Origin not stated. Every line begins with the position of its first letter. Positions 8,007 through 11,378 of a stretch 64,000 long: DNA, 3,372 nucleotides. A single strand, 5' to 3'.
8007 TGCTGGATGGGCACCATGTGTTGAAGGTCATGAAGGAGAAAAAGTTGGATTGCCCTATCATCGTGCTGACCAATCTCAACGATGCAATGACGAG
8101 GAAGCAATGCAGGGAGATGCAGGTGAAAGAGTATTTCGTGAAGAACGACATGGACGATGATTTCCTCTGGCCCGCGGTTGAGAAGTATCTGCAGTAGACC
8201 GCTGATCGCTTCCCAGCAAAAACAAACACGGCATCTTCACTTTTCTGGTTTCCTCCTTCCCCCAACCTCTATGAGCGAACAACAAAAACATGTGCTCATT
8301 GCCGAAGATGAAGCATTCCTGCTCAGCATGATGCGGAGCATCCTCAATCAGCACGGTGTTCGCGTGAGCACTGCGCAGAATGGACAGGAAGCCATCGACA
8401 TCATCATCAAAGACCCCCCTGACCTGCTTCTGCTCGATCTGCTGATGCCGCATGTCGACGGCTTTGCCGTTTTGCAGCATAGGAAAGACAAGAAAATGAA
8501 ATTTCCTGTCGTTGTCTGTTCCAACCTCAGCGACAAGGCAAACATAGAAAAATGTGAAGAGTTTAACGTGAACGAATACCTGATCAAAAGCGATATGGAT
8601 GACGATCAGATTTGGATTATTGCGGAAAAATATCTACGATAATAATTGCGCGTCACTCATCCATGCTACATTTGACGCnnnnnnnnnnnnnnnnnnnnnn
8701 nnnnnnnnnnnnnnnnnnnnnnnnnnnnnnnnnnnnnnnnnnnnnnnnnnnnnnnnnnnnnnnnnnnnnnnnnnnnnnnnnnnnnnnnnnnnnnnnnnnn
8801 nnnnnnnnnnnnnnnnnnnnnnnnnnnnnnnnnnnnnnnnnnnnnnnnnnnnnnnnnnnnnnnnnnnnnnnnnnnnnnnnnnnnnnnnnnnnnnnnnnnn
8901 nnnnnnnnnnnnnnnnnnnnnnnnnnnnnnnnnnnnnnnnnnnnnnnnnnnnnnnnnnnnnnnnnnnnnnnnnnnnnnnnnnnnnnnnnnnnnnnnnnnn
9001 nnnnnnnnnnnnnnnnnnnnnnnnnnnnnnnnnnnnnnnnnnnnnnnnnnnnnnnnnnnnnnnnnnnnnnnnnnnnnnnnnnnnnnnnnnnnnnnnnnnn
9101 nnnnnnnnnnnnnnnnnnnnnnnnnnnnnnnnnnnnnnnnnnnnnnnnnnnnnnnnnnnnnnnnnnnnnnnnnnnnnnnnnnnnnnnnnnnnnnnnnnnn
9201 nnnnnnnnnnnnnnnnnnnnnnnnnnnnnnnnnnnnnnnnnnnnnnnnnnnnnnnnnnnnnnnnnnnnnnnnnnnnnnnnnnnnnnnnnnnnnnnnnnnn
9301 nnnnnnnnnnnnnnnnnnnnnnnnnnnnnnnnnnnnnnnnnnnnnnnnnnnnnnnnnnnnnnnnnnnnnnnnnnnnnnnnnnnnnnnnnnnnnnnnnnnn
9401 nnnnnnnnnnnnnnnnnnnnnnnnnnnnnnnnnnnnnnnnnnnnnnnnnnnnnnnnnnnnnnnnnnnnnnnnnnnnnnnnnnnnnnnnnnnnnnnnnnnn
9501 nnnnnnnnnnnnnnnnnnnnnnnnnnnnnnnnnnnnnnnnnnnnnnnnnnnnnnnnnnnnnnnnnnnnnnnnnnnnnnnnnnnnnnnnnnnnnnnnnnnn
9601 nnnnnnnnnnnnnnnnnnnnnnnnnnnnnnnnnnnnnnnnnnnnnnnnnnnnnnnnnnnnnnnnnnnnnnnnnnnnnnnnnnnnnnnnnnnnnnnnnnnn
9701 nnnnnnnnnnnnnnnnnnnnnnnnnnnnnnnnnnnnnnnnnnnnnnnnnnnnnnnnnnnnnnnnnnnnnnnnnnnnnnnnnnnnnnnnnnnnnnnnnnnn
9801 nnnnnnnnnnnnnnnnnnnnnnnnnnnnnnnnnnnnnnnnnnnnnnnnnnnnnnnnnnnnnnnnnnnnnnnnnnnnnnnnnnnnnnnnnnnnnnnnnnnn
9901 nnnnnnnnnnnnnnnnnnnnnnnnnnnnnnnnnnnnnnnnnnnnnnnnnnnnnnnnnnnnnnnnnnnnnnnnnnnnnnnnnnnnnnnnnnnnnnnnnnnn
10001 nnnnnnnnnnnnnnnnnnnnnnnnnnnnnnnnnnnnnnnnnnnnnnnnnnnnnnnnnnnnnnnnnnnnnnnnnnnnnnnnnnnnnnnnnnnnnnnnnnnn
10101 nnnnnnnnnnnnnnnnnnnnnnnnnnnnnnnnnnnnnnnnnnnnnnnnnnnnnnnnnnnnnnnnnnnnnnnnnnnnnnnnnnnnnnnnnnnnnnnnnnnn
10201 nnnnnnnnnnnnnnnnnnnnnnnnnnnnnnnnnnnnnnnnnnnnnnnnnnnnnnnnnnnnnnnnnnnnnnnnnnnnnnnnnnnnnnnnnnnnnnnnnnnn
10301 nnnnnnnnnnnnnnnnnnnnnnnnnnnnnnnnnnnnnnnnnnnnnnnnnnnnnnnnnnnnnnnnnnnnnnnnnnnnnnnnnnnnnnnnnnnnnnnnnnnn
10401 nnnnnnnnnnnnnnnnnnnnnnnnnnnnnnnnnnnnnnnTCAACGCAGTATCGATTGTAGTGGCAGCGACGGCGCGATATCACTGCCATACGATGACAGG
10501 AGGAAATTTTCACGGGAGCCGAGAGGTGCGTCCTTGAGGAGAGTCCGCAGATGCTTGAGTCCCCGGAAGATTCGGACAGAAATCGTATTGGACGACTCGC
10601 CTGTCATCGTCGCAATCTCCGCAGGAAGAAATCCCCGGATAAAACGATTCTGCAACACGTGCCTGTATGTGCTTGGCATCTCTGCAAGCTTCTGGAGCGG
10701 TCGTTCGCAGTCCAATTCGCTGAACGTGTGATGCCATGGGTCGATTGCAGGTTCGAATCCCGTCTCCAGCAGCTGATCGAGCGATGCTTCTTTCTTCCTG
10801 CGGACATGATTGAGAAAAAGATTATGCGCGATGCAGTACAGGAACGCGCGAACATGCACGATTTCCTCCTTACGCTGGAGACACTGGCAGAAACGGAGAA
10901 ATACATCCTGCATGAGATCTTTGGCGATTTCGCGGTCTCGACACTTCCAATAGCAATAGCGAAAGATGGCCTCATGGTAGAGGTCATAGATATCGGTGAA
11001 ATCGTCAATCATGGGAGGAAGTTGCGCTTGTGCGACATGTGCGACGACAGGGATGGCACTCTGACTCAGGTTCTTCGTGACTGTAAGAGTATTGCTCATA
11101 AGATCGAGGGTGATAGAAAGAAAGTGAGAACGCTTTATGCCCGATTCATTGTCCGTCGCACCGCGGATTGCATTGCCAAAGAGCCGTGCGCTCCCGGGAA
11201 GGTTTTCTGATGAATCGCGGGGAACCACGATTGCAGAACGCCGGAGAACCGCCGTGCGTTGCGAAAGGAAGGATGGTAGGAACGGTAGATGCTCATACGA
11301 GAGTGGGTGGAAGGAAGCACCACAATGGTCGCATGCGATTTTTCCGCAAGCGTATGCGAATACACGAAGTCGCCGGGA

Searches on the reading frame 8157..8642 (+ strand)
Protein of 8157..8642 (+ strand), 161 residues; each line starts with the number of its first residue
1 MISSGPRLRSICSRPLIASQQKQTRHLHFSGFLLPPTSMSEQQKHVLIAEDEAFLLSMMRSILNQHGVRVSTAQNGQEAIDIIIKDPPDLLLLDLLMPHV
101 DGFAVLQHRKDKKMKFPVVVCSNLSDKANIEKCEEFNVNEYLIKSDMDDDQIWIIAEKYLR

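Call 60: search_protein_families(library=pfam, proteins=[window:8157-8642:+])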
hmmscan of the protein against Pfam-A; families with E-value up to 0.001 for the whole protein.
window:8157-8642:+ (161 aa): 1 family
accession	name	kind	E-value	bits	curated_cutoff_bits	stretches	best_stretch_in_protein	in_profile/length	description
PF00072.30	Response_reg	-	2.8e-21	76.2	30.2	1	46-145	1-100/111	Response regulator receiver domain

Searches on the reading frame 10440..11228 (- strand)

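Call 61: search_protein_families(library=pfam, proteins=[window:10440-11228:-])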
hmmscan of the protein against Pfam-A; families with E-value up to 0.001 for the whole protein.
window:10440-11228:- (262 aa): 3 families
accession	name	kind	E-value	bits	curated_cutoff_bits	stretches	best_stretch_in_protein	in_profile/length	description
PF04542.20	Sigma70_r2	-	8.3e-13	48.4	24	1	81-146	2-69/71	Sigma-70 region 2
PF08281.18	Sigma70_r4_2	-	4.4e-07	29.9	25.7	1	179-227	6-54/54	Sigma-70, region 4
PF04545.22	Sigma70_r4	-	1.2e-05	25.2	24.1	1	181-228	2-49/50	Sigma-70, region 4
